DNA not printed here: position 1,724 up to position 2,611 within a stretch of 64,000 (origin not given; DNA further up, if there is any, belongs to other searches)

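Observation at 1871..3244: TatD nuclease/hydrolase fused to a small radical SAM domain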

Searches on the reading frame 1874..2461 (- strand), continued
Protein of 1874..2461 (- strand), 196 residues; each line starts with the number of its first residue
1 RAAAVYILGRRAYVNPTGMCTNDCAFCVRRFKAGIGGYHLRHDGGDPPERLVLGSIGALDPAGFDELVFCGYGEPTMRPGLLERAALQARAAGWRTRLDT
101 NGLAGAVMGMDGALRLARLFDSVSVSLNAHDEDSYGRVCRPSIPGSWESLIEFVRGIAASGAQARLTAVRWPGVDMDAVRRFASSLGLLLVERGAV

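Call 17: find_related_loci(query=A2, collection=genome_contigs, flank=6000)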
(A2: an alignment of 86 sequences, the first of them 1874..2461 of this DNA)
Query A2 (196 aa) in genome_contigs; peptide patterns used: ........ (x = any residue, [..] = any of these).
600 stretches matched a pattern (row limit reached: there are more); 597 encode a relative of the query (tblastn E <= 1e-3); the best 80 are kept; 80 distinct loci.
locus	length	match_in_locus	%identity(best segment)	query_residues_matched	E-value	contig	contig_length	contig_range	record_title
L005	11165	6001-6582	56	1-194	7e-65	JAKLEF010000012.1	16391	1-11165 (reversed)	MAG: Candidatus Fermentibacteria bacterium isolate RA.bin127 RA.bin127_12, whole genome shotgun sequence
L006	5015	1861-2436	46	1-194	1e-49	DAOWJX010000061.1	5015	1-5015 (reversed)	MAG TPA_asm: Candidatus Aegiribacteria sp. isolate CSMAG_2080 CSMAG_2080_k141_4770711_length_5015_cov_11.0000, whole gen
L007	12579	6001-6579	47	1-194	6e-47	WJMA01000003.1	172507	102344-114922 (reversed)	MAG: Candidatus Fermentibacteria bacterium isolate Bin_206 k141_117364, whole genome shotgun sequence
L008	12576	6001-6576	45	1-194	2e-46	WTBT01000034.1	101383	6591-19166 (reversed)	MAG: Candidatus Aegiribacteria sp. isolate GLR63 c_000000441439, whole genome shotgun sequence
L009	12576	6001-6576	43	1-194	4e-46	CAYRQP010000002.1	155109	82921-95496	MAG TPA_asm: uncultured bacterium isolate SRP077602_co1_69 genome assembly, contig: NODE_109_length_155109_cov_24.439853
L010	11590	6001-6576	43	1-194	8e-45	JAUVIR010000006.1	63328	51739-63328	MAG: Candidatus Fermentibacteria bacterium isolate CSMAG_433 CSMAG_433_k127_1505776_length_63328_cov_35.3305, whole geno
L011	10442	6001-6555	43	5-190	7e-43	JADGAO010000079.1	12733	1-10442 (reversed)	MAG: Nitrospinota bacterium isolate nNGHbin12 nNGH_bin12_NODE_79_length_12733_cov_10.502524, whole genome shotgun sequen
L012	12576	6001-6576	41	1-194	1e-40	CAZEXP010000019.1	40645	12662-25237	MAG TPA_asm: uncultured bacterium isolate binchicken_co171_66 genome assembly, contig: NODE_64_length_40645_cov_21.26388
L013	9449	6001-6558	39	1-187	1e-40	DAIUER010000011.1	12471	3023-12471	MAG TPA_asm: Thermocrinis sp. isolate CTOTU27329 NODE_41_length_12471_cov_294.063225, whole genome shotgun sequence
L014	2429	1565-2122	37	1-187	9e-39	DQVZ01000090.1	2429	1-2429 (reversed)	MAG TPA_asm: Aquifex aeolicus isolate SZUA-1538 k95_454667, whole genome shotgun sequence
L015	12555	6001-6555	38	3-187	1e-38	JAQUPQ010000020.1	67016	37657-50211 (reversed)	MAG: Terriglobia bacterium isolate STD1_3 NODE_815_length_67016_cov_5.163181_Sandtown_D1, whole genome shotgun sequence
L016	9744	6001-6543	38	1-183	4e-38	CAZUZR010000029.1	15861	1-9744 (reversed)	MAG TPA_asm: uncultured Planctomycetia bacterium isolate binchicken_co266_232 genome assembly, contig: NODE_6165_length_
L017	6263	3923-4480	40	1-187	9e-38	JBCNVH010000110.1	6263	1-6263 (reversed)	MAG: Aquificaceae bacterium isolate DT_Bin_52 contig110, whole genome shotgun sequence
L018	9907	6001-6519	38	13-188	1e-37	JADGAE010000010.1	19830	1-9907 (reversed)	MAG: Nitrospirae bacterium isolate nMYbin3 nMY_bin3_NODE_339_length_19830_cov_33.329355, whole genome shotgun sequence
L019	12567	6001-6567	35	5-193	1e-32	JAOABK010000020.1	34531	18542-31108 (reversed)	MAG: Proteobacteria bacterium isolate SKW176 NODE_20_length_34531_cov_15.239914, whole genome shotgun sequence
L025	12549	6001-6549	40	6-190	5e-36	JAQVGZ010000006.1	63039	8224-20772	MAG: Desulfotomaculaceae bacterium isolate STE_194 NODE_749_length_63039_cov_5.140768_Sandtown_E, whole genome shotgun s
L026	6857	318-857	38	6-187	7e-36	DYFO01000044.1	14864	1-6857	MAG TPA_asm: Symbiobacterium thermophilum isolate BE2011_68_19 Afr_mines_BE2011_1076_length_14864_cov_7_260450, whole ge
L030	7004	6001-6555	35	1-188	9e-36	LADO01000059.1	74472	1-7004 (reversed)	MAG: Peptococcaceae bacterium BRH_c4b BRHa_1000241, whole genome shotgun sequence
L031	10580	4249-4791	36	6-188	9e-36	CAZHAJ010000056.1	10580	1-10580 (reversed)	MAG TPA_asm: uncultured Peptococcaceae bacterium isolate binchicken_co168_210 genome assembly, contig: NODE_10560_length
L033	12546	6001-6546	38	6-188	1e-35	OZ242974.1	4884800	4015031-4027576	MAG: Candidatus Thiodiazotropha sp. isolate c44e5f9e-6b63-43a9-822d-80879a7fa0b5 genome assembly, chromosome: 1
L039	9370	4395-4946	40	5-187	7e-35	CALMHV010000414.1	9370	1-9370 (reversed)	MAG TPA_asm: uncultured Firmicutes bacterium isolate ERR2868533_bin.32_CONCOCT_v1.1_MAG genome assembly, contig: ERZ8411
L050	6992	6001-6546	37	6-188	2e-34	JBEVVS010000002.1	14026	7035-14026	MAG: Candidatus Thiodiazotropha sp. isolate CTENA6 L123 c_000000000158, whole genome shotgun sequence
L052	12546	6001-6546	39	6-188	4e-34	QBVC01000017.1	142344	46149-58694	MAG: gamma proteobacterium symbiont of Ctena orbiculata isolate LUC_16_021_0_D _10, whole genome shotgun sequence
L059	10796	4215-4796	30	5-193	2e-28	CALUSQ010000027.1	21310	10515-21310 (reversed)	MAG: Candidatus Gastranaerophilales bacterium isolate BRZ_DT__bin83 genome assembly, contig: BRZ_DT__NODE_2341_length_21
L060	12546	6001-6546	36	5-187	1e-33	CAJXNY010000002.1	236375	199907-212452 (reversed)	MAG TPA_asm: uncultured Oceanospirillaceae bacterium isolate SRR3933262_bin.5_MetaBAT_v2.12.1_MAG genome assembly, conti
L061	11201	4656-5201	41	6-188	1e-33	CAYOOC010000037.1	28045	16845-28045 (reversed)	MAG TPA_asm: uncultured Thiohalophilus sp. isolate SRP332253_co2_152 genome assembly, contig: NODE_1520_length_28045_cov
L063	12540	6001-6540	36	6-187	1e-33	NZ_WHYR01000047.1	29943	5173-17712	Desulfofundulus thermobenzoicus strain DSM 14055 NODE_47_length_29943_cov_77.9779, whole genome shotgun sequence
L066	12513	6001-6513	38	2-176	4e-33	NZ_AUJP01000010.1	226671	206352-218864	Butyrivibrio sp. MB2005 G610DRAFT_scaffold00008.8_C, whole genome shotgun sequence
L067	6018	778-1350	37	6-196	3e-33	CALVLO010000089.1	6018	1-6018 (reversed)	MAG: uncultured Clostridia bacterium isolate BRZ_EM__bin56 genome assembly, contig: BRZ_EM__NODE_22035_length_6018_cov_7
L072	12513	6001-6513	38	2-176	8e-33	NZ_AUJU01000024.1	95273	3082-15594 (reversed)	Butyrivibrio sp. LC3010 G622DRAFT_scaffold00022.22_C, whole genome shotgun sequence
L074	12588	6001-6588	36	5-193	1e-31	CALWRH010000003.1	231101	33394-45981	MAG: uncultured Christensenellaceae bacterium isolate BRZ_KS__bin118 genome assembly, contig: BRZ_KS__NODE_24_length_231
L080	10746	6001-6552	35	6-188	2e-32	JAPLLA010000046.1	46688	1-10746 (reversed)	MAG: Candidatus Saganbacteria bacterium isolate LacPavin_0419_WC90_MAG_42_8 LacPavin_0419_WC90_scaffold_150414, whole ge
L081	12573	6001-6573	35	2-190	2e-30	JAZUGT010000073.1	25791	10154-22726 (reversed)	MAG: Lachnospiraceae bacterium isolate T1900045283_TH20190053.MAGScoT_cleanbin_000034 SGB_5963_k141_504449, whole genome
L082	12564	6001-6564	36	5-193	2e-32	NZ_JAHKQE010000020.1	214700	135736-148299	Amphritea atlantica strain C1R06 C1R06_C1R06_contig_7, whole genome shotgun sequence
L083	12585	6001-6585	36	2-193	4e-32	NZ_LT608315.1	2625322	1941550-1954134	Acidaminococcus massiliensis strain Marseille-P2828, whole genome shotgun sequence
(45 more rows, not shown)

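Call 27: search_protein_families(library=pfam, alignment_id=A3, max_evalue=0.00001)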
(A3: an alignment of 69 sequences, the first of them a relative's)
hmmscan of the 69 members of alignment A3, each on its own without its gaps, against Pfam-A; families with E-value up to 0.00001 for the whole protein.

A. member 1, L006:35-1090:+ (352 aa): 1 family
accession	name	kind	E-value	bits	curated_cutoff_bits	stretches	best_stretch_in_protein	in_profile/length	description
PF00709.27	Adenylsucc_synt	-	8.6e-115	384.2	27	1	2-349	70-416/416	Adenylosuccinate synthetase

B. families by the number of members that match (of 69 scanned): 73 families (the first 25 are shown)
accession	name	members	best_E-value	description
PF09334.17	tRNA-synt_1g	11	1e-159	tRNA synthetases class I (M)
PF00133.28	tRNA-synt_1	10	5e-38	tRNA synthetases class I (I, L, M and V)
PF19303.5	Anticodon_3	10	8.1e-21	Anticodon binding domain of methionyl tRNA ligase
PF01406.26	tRNA-synt_1e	9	6.8e-20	tRNA synthetases class I (C) catalytic domain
PF01588.26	tRNA_bind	8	5.5e-32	Putative tRNA binding domain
PF00709.27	Adenylsucc_synt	6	6.7e-186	Adenylosuccinate synthetase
PF10143.14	PhosphMutase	5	2.2e-51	2,3-bisphosphoglycerate-independent phosphoglycerate mutase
PF01676.23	Metalloenzyme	5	4.3e-46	Metalloenzyme superfamily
PF08264.19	Anticodon_1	5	1.2e-09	Anticodon-binding domain of tRNA ligase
PF01026.27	TatD_DNase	3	9.5e-81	TatD related DNase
PF08668.18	HDOD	3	4.2e-26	HDOD domain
PF12670.12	DUF3792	3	2.3e-25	Protein of unknown function (DUF3792)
PF07155.17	ECF-ribofla_trS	3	9e-18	ECF-type riboflavin transporter, S component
PF00266.25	Aminotran_5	1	2.5e-88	Aminotransferase class-V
PF00326.27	Peptidase_S9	1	4.8e-57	Prolyl oligopeptidase family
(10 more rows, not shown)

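Call 28: search_protein_families(library=pfam, alignment_id=A4, max_evalue=0.00001)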
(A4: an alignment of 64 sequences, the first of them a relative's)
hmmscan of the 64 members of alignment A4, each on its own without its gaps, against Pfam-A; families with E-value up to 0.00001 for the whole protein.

A. member 1, L007:6586-7401:+ (272 aa): 1 family
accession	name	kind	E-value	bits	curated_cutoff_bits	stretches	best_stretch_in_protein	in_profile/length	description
PF00398.26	RrnaAD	-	1.2e-45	156.1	24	1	19-269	5-260/263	Ribosomal RNA adenine dimethylase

B. families by the number of members that match (of 64 scanned): 83 families (the first 25 are shown)
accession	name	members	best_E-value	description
PF00398.26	RrnaAD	12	1.1e-63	Ribosomal RNA adenine dimethylase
PF13487.12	HD_5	6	4.8e-42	HD domain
PF01966.28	HD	6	7.1e-26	HD domain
PF13185.12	GAF_2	6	9e-12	GAF domain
PF13492.12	GAF_3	6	6.3e-10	GAF domain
PF01590.32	GAF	6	1.1e-09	GAF domain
PF13393.11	tRNA-synt_His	4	1.9e-50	Histidyl-tRNA synthetase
PF00587.30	tRNA-synt_2b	4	7.3e-20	tRNA synthetase class II core domain (G, H, P, S and T)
PF13649.12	Methyltransf_25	4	3.5e-18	Methyltransferase domain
PF03129.25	HGTP_anticodon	4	8e-15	Anticodon binding domain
PF07992.20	Pyr_redox_2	2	5.6e-71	Pyridine nucleotide-disulphide oxidoreductase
PF02852.28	Pyr_redox_dim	2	5.9e-33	Pyridine nucleotide-disulphide oxidoreductase, dimerisation domain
PF16199.10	Radical_SAM_C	2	1.1e-28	Radical_SAM C-terminal domain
PF02517.21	Rce1-like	2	1.7e-22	Type II CAAX prenyl endopeptidase Rce1-like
PF00070.33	Pyr_redox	2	7.3e-22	Pyridine nucleotide-disulphide oxidoreductase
PF04055.27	Radical_SAM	2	1.7e-18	Radical SAM superfamily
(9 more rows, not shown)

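Call 29: predict_structure(alignment_id=A2)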
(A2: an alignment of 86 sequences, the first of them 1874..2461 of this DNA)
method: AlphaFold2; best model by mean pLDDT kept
length: 196 residues; sequences in the alignment: 86
mean_pLDDT: 95.2   pTM: 0.91
mean pLDDT of the five models: 95.2, 94.9, 94.4, 93.9, 93.9
residues with pLDDT >= 90: 171; 70-90: 23; 50-70: 2; < 50: 0
segments of 3 or more residues with pLDDT < 50: none
pLDDT, mean of each block of 10 residues (from residue 1): 88 96 93 86 90 97 97 94 98 98 96 97 98 98 98 98 96 97 98 86
secondary structure, 60 per line:
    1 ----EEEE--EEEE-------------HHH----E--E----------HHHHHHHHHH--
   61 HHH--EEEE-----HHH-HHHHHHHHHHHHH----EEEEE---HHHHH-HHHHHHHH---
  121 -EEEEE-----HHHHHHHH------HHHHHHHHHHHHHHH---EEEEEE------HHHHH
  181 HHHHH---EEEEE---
elements in order: E5-8 E11-14 H49-58 E66-69 H79-91 E96-100 H104-108 H110-117 E122-126 H132-139 H146-160 E164-169 H176-185 E189-193

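Call 46: search_protein_families(library=ncbifam, proteins=[L025:6001-6549:+, L026:318-857:+, L030:6001-6555:+, L031:4249-4791:+, L033:6001-6546:+, L039:4395-4946:+, L050:6001-6546:+, L052:6001-6546:+, L059:4215-4796:+, L060:6001-6546:+], max_evalue=1e-15)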
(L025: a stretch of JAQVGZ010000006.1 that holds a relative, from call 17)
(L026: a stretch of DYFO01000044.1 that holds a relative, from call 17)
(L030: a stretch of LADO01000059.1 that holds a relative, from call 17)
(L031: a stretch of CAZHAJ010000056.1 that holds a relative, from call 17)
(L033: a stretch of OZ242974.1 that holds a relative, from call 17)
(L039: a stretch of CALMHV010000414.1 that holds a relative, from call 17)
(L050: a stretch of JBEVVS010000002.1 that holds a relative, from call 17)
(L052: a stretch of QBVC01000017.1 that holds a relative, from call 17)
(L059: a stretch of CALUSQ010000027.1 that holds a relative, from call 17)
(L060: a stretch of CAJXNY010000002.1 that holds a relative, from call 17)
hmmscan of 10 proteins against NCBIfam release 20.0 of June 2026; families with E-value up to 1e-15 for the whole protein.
L025:6001-6549:+ (183 aa): 2 families
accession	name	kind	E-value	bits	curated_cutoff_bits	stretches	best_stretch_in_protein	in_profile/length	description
TIGR04038.1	tatD_link_rSAM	subfamily_domain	5.4e-73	244.9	129.7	1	1-182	4-185/192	TatD family nuclease-associated radical SAM protein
TIGR04100.1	rSAM_pair_X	hypoth_equivalog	2.4e-59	200.2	262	1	1-183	4-191/197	TIGR04100 family radical SAM protein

L026:318-857:+ (180 aa): 2 families
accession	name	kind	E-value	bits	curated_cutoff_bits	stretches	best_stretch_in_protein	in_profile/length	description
TIGR04038.1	tatD_link_rSAM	subfamily_domain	1.9e-71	239.9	129.7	1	1-180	4-183/192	TatD family nuclease-associated radical SAM protein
TIGR04100.1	rSAM_pair_X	hypoth_equivalog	6.4e-57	192.3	262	1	1-180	4-188/197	TIGR04100 family radical SAM protein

L030:6001-6555:+ (185 aa): 3 families
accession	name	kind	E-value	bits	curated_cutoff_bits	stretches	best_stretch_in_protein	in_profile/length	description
TIGR04038.1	tatD_link_rSAM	subfamily_domain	1.6e-72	243.3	129.7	1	4-185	2-184/192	TatD family nuclease-associated radical SAM protein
TIGR04100.1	rSAM_pair_X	hypoth_equivalog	1.3e-59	201.1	262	1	4-185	2-189/197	TIGR04100 family radical SAM protein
TIGR04317.1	W_rSAM_matur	equivalog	1.8e-16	60.2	380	1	11-166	5-155/349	tungsten cofactor oxidoreductase radical SAM maturase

L031:4249-4791:+ (181 aa): 2 families
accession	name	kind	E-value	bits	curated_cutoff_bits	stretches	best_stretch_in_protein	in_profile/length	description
TIGR04038.1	tatD_link_rSAM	subfamily_domain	4.8e-73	245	129.7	1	1-181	4-184/192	TatD family nuclease-associated radical SAM protein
TIGR04100.1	rSAM_pair_X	hypoth_equivalog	1.7e-63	213.8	262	1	1-181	4-189/197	TIGR04100 family radical SAM protein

L033:6001-6546:+ (182 aa): 2 families
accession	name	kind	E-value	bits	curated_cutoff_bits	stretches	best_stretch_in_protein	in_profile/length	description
TIGR04038.1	tatD_link_rSAM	subfamily_domain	3.3e-75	252.1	129.7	1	1-180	4-182/192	TatD family nuclease-associated radical SAM protein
TIGR04100.1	rSAM_pair_X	hypoth_equivalog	1.3e-52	178.3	262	1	1-182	4-189/197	TIGR04100 family radical SAM protein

L039:4395-4946:+ (184 aa): 2 families
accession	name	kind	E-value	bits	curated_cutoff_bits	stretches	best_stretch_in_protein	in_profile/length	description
TIGR04038.1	tatD_link_rSAM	subfamily_domain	4.8e-63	212.4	129.7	1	1-184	3-183/192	TatD family nuclease-associated radical SAM protein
TIGR04100.1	rSAM_pair_X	hypoth_equivalog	5e-59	199.2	262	1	1-184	3-188/197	TIGR04100 family radical SAM protein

L050:6001-6546:+ (182 aa): 2 families
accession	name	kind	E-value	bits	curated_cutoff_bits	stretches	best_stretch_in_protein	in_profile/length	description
TIGR04038.1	tatD_link_rSAM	subfamily_domain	1.3e-74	250.2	129.7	1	1-181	4-183/192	TatD family nuclease-associated radical SAM protein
TIGR04100.1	rSAM_pair_X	hypoth_equivalog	5.6e-52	176.2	262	1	1-182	4-189/197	TIGR04100 family radical SAM protein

L052:6001-6546:+ (182 aa): 2 families
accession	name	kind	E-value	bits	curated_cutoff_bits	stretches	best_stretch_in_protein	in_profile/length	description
TIGR04038.1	tatD_link_rSAM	subfamily_domain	6.2e-74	248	129.7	1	1-182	4-184/192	TatD family nuclease-associated radical SAM protein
TIGR04100.1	rSAM_pair_X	hypoth_equivalog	1.1e-48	165.4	262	1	1-181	4-188/197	TIGR04100 family radical SAM protein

L059:4215-4796:+ (194 aa): 2 families
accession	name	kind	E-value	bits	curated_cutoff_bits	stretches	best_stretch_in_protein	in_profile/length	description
TIGR04038.1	tatD_link_rSAM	subfamily_domain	8.7e-59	198.5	129.7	1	1-194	3-189/192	TatD family nuclease-associated radical SAM protein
TIGR04100.1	rSAM_pair_X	hypoth_equivalog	1.7e-53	181.1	262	1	2-194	4-194/197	TIGR04100 family radical SAM protein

L060:6001-6546:+ (182 aa): 2 families
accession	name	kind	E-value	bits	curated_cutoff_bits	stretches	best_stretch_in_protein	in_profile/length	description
TIGR04038.1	tatD_link_rSAM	subfamily_domain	3.5e-73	245.5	129.7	1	1-182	3-183/192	TatD family nuclease-associated radical SAM protein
TIGR04100.1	rSAM_pair_X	hypoth_equivalog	1.9e-42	145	262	1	1-182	3-188/197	TIGR04100 family radical SAM protein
